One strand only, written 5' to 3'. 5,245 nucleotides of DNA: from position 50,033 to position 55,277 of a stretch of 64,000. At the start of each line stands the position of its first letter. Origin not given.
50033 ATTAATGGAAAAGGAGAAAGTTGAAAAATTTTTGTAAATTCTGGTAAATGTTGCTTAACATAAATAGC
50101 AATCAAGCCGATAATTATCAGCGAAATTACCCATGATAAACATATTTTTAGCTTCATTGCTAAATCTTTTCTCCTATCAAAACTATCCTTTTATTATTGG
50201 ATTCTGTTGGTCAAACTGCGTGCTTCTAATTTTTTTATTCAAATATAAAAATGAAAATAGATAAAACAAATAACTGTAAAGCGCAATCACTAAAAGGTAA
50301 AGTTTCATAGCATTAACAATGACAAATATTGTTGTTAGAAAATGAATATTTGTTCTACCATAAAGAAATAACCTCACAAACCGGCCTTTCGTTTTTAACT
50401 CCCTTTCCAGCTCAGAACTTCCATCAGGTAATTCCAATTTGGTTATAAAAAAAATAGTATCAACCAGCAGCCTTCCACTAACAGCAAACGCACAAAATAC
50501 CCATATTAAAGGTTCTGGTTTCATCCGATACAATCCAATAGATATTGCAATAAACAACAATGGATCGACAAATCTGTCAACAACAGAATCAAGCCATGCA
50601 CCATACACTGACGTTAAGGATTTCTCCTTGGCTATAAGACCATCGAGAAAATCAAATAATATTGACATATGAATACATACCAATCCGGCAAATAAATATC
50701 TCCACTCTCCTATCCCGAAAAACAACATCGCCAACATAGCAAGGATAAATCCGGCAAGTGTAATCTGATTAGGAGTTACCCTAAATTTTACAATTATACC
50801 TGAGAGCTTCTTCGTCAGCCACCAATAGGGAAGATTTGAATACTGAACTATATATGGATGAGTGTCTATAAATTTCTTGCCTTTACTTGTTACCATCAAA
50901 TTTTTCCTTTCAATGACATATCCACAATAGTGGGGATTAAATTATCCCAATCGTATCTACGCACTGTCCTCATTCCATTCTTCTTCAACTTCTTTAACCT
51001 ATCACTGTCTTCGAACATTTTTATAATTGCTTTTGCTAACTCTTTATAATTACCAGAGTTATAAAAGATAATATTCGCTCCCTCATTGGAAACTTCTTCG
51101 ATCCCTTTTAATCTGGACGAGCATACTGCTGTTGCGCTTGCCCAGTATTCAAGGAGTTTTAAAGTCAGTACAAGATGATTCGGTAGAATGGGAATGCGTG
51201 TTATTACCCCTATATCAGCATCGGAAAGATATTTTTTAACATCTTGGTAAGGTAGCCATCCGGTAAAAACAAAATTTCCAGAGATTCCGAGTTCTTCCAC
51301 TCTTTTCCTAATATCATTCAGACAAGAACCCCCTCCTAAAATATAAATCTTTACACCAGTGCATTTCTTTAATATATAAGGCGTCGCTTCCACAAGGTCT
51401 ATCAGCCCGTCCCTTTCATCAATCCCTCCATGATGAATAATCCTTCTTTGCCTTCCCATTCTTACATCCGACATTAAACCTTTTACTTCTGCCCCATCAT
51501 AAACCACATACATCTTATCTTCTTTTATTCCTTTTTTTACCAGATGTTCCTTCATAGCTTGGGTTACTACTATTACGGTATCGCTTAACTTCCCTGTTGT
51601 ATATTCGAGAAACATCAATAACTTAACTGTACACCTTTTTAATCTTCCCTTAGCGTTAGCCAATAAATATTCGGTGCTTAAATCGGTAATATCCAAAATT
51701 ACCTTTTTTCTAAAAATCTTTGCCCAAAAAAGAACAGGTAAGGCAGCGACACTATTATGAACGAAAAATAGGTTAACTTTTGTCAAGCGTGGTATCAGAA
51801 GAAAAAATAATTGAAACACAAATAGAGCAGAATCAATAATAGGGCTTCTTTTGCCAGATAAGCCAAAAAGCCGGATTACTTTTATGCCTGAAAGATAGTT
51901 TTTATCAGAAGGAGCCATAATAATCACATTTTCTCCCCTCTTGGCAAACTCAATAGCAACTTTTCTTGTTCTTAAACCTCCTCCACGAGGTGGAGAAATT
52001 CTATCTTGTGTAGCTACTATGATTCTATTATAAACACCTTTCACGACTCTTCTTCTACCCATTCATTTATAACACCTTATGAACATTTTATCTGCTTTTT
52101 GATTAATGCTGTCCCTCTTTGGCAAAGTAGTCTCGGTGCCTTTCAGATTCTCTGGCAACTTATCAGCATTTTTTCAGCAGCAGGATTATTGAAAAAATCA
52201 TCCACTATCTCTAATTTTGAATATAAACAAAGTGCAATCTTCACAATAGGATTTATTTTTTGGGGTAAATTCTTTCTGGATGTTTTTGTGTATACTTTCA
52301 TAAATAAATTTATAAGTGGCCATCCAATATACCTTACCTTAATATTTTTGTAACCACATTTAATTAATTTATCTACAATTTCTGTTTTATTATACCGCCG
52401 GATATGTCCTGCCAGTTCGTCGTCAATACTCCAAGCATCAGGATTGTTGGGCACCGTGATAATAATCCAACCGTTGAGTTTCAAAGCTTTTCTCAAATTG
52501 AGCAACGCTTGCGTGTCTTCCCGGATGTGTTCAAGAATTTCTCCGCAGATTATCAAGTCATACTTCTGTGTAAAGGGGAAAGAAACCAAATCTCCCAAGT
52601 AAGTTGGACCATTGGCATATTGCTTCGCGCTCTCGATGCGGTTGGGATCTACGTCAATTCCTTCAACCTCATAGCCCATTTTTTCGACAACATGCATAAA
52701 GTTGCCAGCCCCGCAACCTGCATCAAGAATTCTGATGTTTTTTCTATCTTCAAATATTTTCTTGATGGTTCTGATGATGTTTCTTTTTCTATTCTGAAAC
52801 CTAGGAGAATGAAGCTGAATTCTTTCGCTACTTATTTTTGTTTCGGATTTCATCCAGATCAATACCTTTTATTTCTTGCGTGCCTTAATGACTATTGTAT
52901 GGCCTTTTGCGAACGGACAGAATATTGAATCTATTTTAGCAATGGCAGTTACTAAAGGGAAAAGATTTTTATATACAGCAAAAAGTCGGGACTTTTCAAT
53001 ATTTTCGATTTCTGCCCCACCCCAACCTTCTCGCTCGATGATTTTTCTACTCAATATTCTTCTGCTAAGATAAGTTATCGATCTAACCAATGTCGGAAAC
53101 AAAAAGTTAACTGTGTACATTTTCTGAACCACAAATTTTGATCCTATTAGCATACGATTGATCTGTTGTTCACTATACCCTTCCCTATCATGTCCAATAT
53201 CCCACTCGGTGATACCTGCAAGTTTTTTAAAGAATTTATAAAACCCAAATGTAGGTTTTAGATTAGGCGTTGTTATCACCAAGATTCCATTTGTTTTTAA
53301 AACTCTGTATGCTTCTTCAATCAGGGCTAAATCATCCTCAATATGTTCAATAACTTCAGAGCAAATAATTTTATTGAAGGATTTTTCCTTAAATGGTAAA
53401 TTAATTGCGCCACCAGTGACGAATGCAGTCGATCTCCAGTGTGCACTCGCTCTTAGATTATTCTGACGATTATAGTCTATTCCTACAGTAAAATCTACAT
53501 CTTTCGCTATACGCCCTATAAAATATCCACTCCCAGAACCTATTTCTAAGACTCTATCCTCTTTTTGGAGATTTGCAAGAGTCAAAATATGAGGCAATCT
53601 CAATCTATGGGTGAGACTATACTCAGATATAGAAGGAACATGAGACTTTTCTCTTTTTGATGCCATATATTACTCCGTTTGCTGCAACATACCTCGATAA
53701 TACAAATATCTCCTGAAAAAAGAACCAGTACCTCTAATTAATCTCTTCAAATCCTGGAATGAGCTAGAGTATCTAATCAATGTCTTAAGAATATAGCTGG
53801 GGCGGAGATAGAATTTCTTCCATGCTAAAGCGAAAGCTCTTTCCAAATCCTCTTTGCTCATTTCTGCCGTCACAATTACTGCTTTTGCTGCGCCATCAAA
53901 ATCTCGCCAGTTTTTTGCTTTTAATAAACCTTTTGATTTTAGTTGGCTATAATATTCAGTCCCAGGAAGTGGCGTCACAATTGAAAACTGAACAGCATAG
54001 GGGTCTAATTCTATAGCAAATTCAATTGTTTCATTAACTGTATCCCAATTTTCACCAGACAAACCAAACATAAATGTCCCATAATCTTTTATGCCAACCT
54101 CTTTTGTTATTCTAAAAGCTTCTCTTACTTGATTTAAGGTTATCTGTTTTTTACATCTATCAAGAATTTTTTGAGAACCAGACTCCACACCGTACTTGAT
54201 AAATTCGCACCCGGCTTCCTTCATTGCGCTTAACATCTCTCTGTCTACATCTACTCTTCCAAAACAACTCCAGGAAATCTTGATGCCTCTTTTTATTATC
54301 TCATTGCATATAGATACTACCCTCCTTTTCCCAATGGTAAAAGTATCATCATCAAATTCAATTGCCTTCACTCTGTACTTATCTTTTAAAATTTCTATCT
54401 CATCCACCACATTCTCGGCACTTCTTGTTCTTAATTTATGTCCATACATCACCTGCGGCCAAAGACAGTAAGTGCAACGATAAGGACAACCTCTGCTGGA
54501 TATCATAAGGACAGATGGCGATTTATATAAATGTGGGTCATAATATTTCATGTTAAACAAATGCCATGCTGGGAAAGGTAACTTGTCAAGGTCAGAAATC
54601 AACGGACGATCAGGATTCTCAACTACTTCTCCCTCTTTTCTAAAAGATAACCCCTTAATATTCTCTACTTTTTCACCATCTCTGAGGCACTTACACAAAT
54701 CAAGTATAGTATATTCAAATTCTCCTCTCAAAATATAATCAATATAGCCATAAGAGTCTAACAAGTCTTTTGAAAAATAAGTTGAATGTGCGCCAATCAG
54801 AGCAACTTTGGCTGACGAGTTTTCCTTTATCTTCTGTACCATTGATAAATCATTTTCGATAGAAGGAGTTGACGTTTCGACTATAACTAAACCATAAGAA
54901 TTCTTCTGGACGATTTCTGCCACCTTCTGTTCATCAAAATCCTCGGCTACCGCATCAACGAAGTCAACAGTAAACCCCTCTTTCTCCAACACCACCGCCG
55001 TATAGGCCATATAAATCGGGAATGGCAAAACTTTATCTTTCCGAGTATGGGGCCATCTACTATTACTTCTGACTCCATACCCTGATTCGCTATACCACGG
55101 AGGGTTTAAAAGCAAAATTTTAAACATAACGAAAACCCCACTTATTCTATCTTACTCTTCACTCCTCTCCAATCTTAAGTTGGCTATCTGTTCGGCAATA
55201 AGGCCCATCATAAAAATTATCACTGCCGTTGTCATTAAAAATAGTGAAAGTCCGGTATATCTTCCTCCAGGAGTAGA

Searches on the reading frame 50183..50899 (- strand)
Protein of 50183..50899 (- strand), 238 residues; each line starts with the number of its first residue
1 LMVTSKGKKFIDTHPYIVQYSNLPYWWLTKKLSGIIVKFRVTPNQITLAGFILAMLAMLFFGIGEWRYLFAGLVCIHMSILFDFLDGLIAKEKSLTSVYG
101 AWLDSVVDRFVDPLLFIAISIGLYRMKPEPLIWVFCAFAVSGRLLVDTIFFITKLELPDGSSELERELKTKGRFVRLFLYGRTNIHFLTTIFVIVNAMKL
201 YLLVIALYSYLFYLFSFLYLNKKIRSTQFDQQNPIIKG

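Call 4: search_protein_families(library=pfam, proteins=[window:50183-50899:-], max_evalue=0.01)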
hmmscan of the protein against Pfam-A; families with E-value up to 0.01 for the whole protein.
window:50183-50899:- (238 aa): 1 family
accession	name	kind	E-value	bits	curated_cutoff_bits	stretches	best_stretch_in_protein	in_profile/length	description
PF01066.26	CDP-OH_P_transf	-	6.9e-12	46.4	22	1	41-154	2-107/152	CDP-alcohol phosphatidyltransferase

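Call 5: search_protein_families(library=ncbifam, proteins=[window:50183-50899:-], max_evalue=0.01)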
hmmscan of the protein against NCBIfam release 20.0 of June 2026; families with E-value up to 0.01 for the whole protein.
window:50183-50899:- (238 aa): 8 families
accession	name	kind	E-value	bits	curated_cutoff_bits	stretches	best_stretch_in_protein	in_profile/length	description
NF040950.1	archin_ph_syn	equivalog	6.8e-19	68.5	180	1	30-140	13-123/191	archaetidylinositol phosphate synthase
NF045883.1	PIPSynth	equivalog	1.1e-18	67.6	170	1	30-132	12-113/197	phosphatidylinositol phosphate synthase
NF041135.1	IPPtranDIPPsyn_Thcocales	equivalog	3.7e-14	52.5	580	1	30-215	240-411/419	bifunctional L-myo-inositol-1-phosphate cytidylyltransferase/CDP-L-myo-inositol myo-inositolphosphotransferase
NF052561.1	PIPSynBT1523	equivalog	5e-12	46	350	1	35-145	19-135/232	hypothetical protein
TIGR00473.1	pssA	equivalog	3.2e-05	24.1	107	1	63-109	20-60/153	CDP-diacylglycerol--serine O-phosphatidyltransferase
NF008090.0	PRK10832.1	equivalog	0.003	17.7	304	1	43-112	6-75/182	CDP-diacylglycerol--glycerol-3-phosphate 3-phosphatidyltransferase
NF045888.1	PhCholSynBrdy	equivalog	0.0055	16.2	400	1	46-119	26-96/243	phosphatidylcholine synthase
NF053678.1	ClpnSynClsA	equivalog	0.0097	16.1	240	0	67-124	28-81/180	cardiolipin synthase ClsA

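Call 65: find_related_loci(query=window:50183-50899:-, collection=metagenome_contigs, flank=10000)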
Query window:50183-50899:- (238 aa) in metagenome_contigs; peptide patterns used: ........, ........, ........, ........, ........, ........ (x = any residue, [..] = any of these).
263 stretches matched a pattern, but none encodes a relative of the query by tblastn (E <= 1e-3).

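Call 76: search_protein_representatives(protein=window:50183-50899:-)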
Query: 238 residues. Proteins with E-value up to 0.001 (for the whole library): 4736; up to 1e-10: 305; up to 1e-30: 5. The best 150 are listed.
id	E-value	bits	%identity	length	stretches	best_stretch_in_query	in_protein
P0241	6.3e-55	202.9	46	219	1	12-225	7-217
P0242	7.0e-43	163.5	39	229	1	16-226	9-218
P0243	8.0e-43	163.3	42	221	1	32-226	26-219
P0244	6.8e-38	147.2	45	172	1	12-157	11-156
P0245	8.1e-33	130.6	35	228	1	18-227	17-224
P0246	7.0e-30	121.0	36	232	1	27-226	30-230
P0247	9.2e-30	120.6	35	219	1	18-219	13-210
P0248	2.3e-29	119.3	33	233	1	30-225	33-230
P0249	4.5e-29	118.3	34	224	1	19-227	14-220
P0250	4.0e-28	115.2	32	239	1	25-226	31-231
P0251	4.7e-28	115.0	32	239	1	36-226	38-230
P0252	1.1e-27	113.8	32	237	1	20-219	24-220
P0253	6.6e-26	108.0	29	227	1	14-230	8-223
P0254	1.2e-25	107.1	32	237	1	18-226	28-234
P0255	1.6e-25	106.7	35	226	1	6-224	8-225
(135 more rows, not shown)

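Call 81: find_related_loci(query=A4, collection=metagenome_contigs, flank=10000)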
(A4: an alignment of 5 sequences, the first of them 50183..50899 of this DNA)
Query A4 (238 aa) in metagenome_contigs; peptide patterns used: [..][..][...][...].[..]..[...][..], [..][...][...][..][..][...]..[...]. (x = any residue, [..] = any of these).
600 stretches matched a pattern (row limit reached: there are more); 423 encode a relative of the query (tblastn E <= 1e-3); the best 80 are kept; 80 distinct loci.
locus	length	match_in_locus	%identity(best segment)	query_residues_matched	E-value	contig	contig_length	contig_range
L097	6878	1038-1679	39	12-226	2e-46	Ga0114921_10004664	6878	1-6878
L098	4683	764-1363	33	27-223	3e-28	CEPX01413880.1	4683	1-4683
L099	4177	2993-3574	31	1-209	1e-23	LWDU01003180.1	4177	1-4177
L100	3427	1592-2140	31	12-207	1e-22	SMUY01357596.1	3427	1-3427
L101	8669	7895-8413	33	1-179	3e-22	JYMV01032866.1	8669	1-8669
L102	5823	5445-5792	41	27-142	2e-21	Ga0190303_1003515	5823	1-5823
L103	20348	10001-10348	40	27-142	2e-21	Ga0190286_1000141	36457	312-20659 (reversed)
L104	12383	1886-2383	36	27-198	3e-21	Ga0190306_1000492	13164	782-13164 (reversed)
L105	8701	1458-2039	29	21-207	5e-21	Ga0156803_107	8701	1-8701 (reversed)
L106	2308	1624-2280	29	8-222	2e-20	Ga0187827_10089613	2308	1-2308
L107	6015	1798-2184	34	8-135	4e-20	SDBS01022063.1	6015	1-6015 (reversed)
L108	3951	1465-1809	36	28-142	4e-20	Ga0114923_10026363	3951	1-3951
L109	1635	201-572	34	27-146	2e-19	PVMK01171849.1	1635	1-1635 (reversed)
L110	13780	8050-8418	37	13-132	8e-19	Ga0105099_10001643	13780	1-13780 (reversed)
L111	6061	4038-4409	34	27-146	1e-18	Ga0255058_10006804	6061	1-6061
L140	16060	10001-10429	30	27-176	1e-15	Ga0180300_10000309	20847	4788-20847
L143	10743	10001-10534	26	14-202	1e-15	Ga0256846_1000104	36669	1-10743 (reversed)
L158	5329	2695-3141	25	12-157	1e-14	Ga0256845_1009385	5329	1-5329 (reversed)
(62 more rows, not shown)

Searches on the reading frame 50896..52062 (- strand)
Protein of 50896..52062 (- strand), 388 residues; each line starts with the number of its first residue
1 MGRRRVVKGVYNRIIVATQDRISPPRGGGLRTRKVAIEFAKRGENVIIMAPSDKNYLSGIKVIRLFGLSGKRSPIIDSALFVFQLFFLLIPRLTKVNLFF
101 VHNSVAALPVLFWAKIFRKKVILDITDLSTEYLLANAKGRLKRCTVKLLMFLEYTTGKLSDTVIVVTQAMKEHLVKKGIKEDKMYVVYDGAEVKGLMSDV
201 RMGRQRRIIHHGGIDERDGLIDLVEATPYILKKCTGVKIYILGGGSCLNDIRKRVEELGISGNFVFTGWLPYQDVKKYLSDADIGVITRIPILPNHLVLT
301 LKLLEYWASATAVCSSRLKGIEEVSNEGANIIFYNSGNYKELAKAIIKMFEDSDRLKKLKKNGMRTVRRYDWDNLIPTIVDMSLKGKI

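Call 26: search_protein_families(library=pfam, proteins=[window:50896-52062:-], max_evalue=0.001)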
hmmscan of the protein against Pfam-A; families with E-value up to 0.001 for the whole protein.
window:50896-52062:- (388 aa): 5 families
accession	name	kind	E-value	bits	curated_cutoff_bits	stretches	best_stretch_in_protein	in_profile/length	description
PF13692.12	Glyco_trans_1_4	-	2.5e-19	70.4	27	1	206-352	2-142/142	Glycosyl transferases group 1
PF00534.26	Glycos_transf_1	-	1e-16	61.4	26.4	1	205-363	15-169/172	Glycosyl transferases group 1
PF13524.12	Glyco_trans_1_2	-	6.3e-11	42.8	25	1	235-376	13-139/144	Glycosyl transferase-like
PF13439.12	Glyco_transf_4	-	7.1e-10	39.6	28.5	1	27-191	3-166/170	Glycosyltransferase Family 4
PF13579.12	Glyco_trans_4_4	-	7.8e-06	26.8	29.7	1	27-188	2-156/158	Glycosyl transferase 4-like domain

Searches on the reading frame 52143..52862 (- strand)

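Call 26: search_protein_families(library=pfam, proteins=[window:52143-52862:-], max_evalue=0.001)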
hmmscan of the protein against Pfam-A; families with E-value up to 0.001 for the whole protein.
window:52143-52862:- (239 aa): 9 families
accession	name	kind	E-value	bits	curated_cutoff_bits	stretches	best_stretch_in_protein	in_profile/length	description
PF13489.12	Methyltransf_23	-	1.5e-18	67.5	27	1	24-174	4-162/164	Methyltransferase domain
PF13847.12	Methyltransf_31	-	5.2e-15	55.8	27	1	40-159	2-127/145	Methyltransferase domain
PF08241.18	Methyltransf_11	-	1.9e-14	54.5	21.2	1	46-135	1-95/95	Methyltransferase domain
PF08242.18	Methyltransf_12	-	1.6e-12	48.4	30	1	46-133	1-98/98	Methyltransferase domain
PF13649.12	Methyltransf_25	-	2.3e-12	47.9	27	1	45-131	1-97/97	Methyltransferase domain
PF05401.17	NodS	-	7.4e-08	32.9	24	1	22-136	26-145/201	Nodulation protein S (NodS)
PF03848.20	TehB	-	0.00031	20.7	20.4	1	25-135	11-132/193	Tellurite resistance protein TehB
PF01739.24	CheR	-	0.00032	20.6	27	0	20-81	10-82/195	CheR methyltransferase, SAM binding domain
PF07021.18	MetW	-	0.00092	19.3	21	0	41-146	13-117/193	Methionine biosynthesis protein MetW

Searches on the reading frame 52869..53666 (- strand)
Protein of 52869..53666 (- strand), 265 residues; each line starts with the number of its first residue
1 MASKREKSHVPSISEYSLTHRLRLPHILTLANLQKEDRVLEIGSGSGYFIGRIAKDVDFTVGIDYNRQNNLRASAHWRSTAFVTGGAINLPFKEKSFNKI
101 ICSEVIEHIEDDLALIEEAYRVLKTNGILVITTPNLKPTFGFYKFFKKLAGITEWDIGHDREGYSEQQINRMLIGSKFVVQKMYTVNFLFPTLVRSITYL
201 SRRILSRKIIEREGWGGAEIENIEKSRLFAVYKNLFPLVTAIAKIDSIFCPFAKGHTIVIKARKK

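Call 26: search_protein_families(library=pfam, proteins=[window:52869-53666:-], max_evalue=0.001)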
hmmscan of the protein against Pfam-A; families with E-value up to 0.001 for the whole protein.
window:52869-53666:- (265 aa): 7 families
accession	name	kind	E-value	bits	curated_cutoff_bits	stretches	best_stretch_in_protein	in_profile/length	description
PF08241.18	Methyltransf_11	-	4.7e-16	59.6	21.2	1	40-131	1-95/95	Methyltransferase domain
PF13489.12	Methyltransf_23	-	1.2e-13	51.6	27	1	30-136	17-121/164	Methyltransferase domain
PF13847.12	Methyltransf_31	-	2.6e-13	50.3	27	1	34-135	2-113/145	Methyltransferase domain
PF13649.12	Methyltransf_25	-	8.7e-13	49.2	27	1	39-127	1-97/97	Methyltransferase domain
PF08242.18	Methyltransf_12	-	2.4e-09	38.3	30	1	40-129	1-98/98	Methyltransferase domain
PF01209.24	Ubie_methyltran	-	4.3e-06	26.7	20.1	1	26-131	38-151/233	ubiE/COQ5 methyltransferase family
PF01135.25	PCMT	-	0.00074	19.8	20.3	0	27-68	65-109/210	Protein-L-isoaspartate(D-aspartate) O-methyltransferase (PCMT)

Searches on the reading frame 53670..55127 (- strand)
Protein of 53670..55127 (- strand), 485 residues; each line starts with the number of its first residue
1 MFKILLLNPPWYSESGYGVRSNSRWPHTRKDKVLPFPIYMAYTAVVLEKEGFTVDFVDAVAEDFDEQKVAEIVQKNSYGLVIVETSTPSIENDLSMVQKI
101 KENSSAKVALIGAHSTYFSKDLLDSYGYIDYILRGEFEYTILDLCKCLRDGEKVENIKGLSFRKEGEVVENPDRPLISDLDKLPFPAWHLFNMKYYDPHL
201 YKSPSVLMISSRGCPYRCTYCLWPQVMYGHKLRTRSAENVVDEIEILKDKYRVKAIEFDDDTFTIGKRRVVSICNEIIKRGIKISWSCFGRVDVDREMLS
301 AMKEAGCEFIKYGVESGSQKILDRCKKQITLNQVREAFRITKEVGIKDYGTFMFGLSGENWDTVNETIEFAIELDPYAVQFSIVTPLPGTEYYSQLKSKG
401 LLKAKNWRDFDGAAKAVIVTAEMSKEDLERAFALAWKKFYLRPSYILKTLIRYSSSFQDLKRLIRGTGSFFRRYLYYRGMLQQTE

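Call 4: search_protein_families(library=pfam, proteins=[window:53670-55127:-], max_evalue=0.01)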
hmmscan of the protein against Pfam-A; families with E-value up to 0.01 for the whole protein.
window:53670-55127:- (485 aa): 2 families
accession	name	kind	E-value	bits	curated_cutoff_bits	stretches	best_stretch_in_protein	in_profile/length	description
PF04055.27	Radical_SAM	-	1.6e-26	93.9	29.5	1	208-371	1-166/166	Radical SAM superfamily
PF02310.24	B12-binding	-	4.9e-10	39.7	32.1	1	37-141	14-117/121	B12 binding domain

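Call 5: search_protein_families(library=ncbifam, proteins=[window:53670-55127:-], max_evalue=0.01)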
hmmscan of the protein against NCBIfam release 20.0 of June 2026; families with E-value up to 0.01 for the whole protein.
window:53670-55127:- (485 aa): 34 families (the best 25 are shown)
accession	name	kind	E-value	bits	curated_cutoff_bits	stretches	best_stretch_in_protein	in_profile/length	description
TIGR03471.1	HpnJ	equivalog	1.7e-106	356.9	577.6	1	3-472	2-465/472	hopanoid biosynthesis associated radical SAM protein HpnJ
TIGR02026.1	BchE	equivalog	3.7e-67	227.3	481.35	1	34-454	20-437/497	magnesium-protoporphyrin IX monomethyl ester anaerobic oxidative cyclase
NF050148.1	rSAM_ApyD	equivalog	3.4e-47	161.2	750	1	99-397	96-394/645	RiPP biosynthesis radical SAM protein ApyD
NF038361.1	rSAM_Sden_1168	equivalog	1.3e-46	159.4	575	1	33-430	82-506/560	Sden_1168 family B12-binding radical SAM P-methyltransferase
TIGR04479.1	bcpD_PhpK_rSAM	subfamily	5.8e-46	156.9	600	1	40-377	75-414/504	PhpK family radical SAM P-methyltransferase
NF033070.1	rSAM_AprD4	equivalog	3.1e-39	135.1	500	1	33-434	39-426/456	AprD4 family radical SAM diol-dehydratase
TIGR04072.2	rSAM_ladder_B12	equivalog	3.2e-39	134.8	360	1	36-405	17-381/443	lipid biosynthesis B12-binding/radical SAM protein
TIGR04385.1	B12_rSAM_cofa1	equivalog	2.6e-36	125.8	450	1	107-370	101-360/438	B12 lower ligand biosynthesis radical SAM protein BzaD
TIGR04367.1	HpnR_B12_rSAM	equivalog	9e-32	110.2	650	1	45-420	30-394/490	hopanoid C-3 methylase HpnR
TIGR04014.1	B12_SAM_MJ_0865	equivalog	1.2e-30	106.7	360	1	95-398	59-360/434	methyl-coenzyme M reductase glutamine C-methyltransferase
TIGR04013.1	B12_SAM_MJ_1487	hypoth_equivalog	1.1e-29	103.5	251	2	65-252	31-197/382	TIGR04013 family B12-binding domain/radical SAM domain-containing protein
TIGR03975.1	rSAM_ocin_1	subfamily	7e-27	94.2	281.85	1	59-368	111-424/606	RiPP maturation radical SAM C-methyltransferase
NF040542.1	rSAM_RCCLKC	equivalog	7.7e-27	94.5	450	1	37-370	13-343/423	arsinothricin biosynthesis radical SAM protein ArsL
TIGR04190.1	B12_SAM_Ta0216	equivalog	8.6e-25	87.3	500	1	36-374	36-394/554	TIGR04190 family B12-binding domain/radical SAM domain protein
NF033712.0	B12_rSAM_KedN5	subfamily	5.7e-24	84.3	700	1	103-410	89-406/624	KedN5 family methylcobalamin-dependent radical SAM C-methyltransferase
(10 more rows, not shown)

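Call 35: search_solved_structures(query=window:53670-55127:-, max_evalue=0.001)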
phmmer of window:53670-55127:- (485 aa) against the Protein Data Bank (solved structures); distinct sequences matched with E-value up to 0.001: 6.
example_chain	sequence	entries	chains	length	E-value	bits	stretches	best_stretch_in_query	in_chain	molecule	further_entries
6fd2_B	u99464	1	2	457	2.5e-29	105.2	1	173-432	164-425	Putative apramycin biosynthetic oxidoreductase 4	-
9ccb_A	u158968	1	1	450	1.4e-20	76.4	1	129-397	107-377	Radical SAM core domain-containing protein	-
5ul2_A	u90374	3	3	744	1.4e-10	43.4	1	131-377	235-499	OxsB protein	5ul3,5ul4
9n1b_A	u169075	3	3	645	3.3e-10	42.2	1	132-267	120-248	Radical SAM protein | Radical SAM enzyme CysS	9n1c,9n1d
6wte_A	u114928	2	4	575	8.5e-08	34.2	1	208-384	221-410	B12-binding domain-containing protein | Tryptophan-C2-methyltransferase containing B12-binding domain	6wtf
7kdx_A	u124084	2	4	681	0.00017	23.3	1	96-260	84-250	Methyltransferase TokK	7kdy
